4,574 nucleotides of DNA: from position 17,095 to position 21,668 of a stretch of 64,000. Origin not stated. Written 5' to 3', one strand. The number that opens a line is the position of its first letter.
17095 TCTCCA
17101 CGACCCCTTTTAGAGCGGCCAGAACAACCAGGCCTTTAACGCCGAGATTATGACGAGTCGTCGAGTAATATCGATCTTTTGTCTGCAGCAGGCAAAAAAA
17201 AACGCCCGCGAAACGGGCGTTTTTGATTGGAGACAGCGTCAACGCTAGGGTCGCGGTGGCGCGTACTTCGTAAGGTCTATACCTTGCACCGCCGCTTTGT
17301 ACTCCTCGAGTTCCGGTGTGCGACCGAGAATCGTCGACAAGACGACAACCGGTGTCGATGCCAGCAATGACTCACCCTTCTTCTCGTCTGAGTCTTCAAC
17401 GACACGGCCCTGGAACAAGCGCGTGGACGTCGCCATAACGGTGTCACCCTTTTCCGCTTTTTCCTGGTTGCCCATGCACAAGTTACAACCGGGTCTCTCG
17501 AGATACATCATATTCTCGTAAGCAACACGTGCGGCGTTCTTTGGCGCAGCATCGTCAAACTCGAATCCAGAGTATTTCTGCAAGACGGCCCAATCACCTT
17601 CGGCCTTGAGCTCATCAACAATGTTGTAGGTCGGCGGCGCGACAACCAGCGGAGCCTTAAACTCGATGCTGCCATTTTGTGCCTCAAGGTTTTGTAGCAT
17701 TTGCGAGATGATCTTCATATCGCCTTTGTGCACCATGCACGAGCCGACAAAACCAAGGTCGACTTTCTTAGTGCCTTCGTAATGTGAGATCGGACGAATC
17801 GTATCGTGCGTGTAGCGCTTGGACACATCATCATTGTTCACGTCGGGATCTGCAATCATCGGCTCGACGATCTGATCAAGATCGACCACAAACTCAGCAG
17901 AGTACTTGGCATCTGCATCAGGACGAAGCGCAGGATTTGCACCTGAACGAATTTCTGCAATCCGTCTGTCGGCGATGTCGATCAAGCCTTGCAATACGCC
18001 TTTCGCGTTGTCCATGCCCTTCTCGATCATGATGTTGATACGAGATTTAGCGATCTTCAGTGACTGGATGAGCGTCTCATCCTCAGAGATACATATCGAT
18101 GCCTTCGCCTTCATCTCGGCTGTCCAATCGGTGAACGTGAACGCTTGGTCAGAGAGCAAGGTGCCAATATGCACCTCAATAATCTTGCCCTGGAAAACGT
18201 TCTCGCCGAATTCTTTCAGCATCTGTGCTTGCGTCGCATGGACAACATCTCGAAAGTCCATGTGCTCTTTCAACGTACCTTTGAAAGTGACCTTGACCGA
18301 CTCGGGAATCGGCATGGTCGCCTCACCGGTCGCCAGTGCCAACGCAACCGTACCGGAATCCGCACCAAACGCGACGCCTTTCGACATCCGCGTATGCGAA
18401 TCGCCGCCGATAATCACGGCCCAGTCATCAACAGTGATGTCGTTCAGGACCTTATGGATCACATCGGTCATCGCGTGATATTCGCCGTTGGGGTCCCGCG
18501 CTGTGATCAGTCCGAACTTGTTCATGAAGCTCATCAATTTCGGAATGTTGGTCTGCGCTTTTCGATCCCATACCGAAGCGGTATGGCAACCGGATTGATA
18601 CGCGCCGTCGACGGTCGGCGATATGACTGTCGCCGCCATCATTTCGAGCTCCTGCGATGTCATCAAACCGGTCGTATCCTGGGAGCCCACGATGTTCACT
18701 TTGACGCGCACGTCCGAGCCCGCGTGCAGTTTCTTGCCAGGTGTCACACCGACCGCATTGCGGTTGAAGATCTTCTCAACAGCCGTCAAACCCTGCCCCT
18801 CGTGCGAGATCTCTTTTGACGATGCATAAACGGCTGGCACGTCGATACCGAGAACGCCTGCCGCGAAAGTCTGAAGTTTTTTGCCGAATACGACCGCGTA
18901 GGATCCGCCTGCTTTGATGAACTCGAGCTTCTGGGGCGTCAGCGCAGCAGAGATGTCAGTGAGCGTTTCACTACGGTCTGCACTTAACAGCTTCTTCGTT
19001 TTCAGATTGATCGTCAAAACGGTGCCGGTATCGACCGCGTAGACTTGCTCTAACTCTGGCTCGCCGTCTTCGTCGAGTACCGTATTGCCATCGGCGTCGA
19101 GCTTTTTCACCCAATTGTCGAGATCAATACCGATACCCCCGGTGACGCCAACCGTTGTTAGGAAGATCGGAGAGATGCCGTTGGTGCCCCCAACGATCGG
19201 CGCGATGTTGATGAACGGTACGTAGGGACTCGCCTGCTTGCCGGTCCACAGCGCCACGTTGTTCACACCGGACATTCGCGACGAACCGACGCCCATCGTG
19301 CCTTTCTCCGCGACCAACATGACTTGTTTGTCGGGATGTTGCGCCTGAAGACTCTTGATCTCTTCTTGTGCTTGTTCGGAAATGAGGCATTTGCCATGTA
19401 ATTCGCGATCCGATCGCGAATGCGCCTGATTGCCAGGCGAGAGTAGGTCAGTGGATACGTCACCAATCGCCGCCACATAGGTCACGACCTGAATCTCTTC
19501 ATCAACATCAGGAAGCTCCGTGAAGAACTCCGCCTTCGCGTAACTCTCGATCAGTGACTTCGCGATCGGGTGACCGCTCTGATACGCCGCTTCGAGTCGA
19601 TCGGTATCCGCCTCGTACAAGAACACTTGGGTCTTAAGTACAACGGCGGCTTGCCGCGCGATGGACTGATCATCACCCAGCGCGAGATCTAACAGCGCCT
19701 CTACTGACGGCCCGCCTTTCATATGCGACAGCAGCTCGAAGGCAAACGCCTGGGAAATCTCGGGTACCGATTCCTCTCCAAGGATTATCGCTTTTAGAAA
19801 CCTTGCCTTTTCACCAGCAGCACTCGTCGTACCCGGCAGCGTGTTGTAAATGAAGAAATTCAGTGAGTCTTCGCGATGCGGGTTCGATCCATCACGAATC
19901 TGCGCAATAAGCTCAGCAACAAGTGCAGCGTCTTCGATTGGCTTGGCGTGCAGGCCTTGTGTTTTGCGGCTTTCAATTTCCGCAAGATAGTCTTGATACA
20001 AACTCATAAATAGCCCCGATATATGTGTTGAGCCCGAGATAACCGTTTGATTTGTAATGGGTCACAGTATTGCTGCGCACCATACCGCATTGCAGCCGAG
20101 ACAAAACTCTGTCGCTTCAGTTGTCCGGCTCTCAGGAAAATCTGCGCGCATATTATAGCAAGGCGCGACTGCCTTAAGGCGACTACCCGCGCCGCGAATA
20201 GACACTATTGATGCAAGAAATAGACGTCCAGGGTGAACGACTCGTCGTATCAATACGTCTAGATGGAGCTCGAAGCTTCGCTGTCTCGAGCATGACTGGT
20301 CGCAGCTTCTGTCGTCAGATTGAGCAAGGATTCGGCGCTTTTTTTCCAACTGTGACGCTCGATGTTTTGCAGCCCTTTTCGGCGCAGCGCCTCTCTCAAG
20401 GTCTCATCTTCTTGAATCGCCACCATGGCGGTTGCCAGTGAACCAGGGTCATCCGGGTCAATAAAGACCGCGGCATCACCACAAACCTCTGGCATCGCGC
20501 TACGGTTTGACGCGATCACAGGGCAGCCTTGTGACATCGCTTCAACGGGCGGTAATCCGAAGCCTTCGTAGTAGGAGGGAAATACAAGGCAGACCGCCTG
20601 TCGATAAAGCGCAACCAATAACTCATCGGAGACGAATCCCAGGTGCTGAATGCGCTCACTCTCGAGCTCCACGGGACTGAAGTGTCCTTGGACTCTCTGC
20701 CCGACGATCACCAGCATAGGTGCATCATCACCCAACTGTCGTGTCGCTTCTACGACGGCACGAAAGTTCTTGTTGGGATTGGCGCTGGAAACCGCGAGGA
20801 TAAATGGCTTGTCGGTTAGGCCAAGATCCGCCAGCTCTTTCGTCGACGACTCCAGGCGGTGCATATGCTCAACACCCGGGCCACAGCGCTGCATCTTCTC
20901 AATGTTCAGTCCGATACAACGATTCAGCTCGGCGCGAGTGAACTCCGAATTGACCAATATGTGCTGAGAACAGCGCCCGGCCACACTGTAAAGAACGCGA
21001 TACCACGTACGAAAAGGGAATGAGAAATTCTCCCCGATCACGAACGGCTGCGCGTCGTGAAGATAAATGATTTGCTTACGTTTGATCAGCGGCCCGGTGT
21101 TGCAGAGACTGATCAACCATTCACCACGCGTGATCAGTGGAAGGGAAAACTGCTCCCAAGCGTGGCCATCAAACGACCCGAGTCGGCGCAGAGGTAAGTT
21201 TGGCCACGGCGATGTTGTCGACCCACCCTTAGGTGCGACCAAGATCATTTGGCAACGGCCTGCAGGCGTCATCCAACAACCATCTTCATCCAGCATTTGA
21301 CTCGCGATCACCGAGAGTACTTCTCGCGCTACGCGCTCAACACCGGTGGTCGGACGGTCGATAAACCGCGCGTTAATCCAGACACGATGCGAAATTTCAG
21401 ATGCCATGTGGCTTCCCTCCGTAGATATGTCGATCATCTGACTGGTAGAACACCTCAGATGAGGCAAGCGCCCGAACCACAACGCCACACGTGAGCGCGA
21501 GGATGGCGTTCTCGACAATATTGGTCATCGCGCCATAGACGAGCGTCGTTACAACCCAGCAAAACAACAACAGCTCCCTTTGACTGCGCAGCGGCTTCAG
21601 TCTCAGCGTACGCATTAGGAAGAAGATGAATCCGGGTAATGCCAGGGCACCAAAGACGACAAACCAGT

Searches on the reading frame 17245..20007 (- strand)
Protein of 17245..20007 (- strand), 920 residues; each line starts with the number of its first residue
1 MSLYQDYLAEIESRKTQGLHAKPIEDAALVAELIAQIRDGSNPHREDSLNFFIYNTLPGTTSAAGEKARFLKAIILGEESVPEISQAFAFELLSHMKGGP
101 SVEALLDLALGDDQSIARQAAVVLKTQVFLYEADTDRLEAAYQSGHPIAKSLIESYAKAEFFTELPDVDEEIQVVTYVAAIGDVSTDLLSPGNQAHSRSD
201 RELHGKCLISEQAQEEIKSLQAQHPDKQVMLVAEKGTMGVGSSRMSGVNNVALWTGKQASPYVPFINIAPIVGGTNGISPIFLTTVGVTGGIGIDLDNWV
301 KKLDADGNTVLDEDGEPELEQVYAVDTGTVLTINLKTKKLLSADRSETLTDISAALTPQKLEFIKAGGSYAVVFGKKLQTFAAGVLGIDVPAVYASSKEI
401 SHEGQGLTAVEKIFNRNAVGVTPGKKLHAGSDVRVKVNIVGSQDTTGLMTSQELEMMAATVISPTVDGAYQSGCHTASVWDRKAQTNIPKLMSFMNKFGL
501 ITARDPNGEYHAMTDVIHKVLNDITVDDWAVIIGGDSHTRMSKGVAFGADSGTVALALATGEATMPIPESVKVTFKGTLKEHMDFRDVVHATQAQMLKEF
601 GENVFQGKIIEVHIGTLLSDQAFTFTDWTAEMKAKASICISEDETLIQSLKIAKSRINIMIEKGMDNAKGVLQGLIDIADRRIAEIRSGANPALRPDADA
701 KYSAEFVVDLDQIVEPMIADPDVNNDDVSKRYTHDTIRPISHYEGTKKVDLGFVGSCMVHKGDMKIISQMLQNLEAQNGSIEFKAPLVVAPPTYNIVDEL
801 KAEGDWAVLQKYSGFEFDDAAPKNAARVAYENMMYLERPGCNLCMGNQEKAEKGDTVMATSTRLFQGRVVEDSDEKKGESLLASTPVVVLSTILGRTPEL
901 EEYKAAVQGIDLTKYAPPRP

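Call 8: search_protein_families(library=pfam, proteins=[window:17245-20007:-], max_evalue=0.001)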
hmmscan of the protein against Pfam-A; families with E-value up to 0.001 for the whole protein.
window:17245-20007:- (920 aa): 3 families
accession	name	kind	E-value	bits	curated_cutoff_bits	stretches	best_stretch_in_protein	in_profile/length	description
PF06434.19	Aconitase_2_N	-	5.5e-56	189.9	27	1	178-407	4-204/204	Aconitate hydratase 2 N-terminus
PF00330.25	Aconitase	-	3.4e-50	171.8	28.7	1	411-895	1-463/463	Aconitase family (aconitate hydratase)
PF11791.14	Aconitase_B_N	-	2.1e-41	141.9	25.8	1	6-162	1-153/153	Aconitate B N-terminal domain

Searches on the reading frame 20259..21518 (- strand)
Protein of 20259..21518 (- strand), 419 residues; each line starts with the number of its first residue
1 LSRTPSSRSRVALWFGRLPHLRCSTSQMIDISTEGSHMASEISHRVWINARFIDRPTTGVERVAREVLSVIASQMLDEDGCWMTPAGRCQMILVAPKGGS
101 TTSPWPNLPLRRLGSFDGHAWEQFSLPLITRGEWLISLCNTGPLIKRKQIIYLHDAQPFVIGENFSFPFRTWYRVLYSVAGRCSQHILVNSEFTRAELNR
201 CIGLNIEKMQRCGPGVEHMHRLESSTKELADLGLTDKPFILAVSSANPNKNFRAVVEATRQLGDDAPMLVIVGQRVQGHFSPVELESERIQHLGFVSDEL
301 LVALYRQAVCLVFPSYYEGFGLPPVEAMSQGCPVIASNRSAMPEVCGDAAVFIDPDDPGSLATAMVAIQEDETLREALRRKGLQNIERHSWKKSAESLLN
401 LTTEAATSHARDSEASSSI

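Call 8: search_protein_families(library=pfam, proteins=[window:20259-21518:-], max_evalue=0.001)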
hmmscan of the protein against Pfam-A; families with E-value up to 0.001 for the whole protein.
window:20259-21518:- (419 aa): 4 families
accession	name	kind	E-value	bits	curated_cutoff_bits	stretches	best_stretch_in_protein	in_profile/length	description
PF00534.26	Glycos_transf_1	-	3.6e-27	95.4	26.4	1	231-382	8-169/172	Glycosyl transferases group 1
PF13692.12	Glyco_trans_1_4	-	7.2e-23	81.9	27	1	238-371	2-142/142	Glycosyl transferases group 1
PF20706.3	GT4-conflict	-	1e-07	31.8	26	1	298-353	271-324/385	Family 4 Glycosyltransferase in conflict systems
PF13524.12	Glyco_trans_1_2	-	3.9e-05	24.1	25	1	269-399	17-143/144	Glycosyl transferase-like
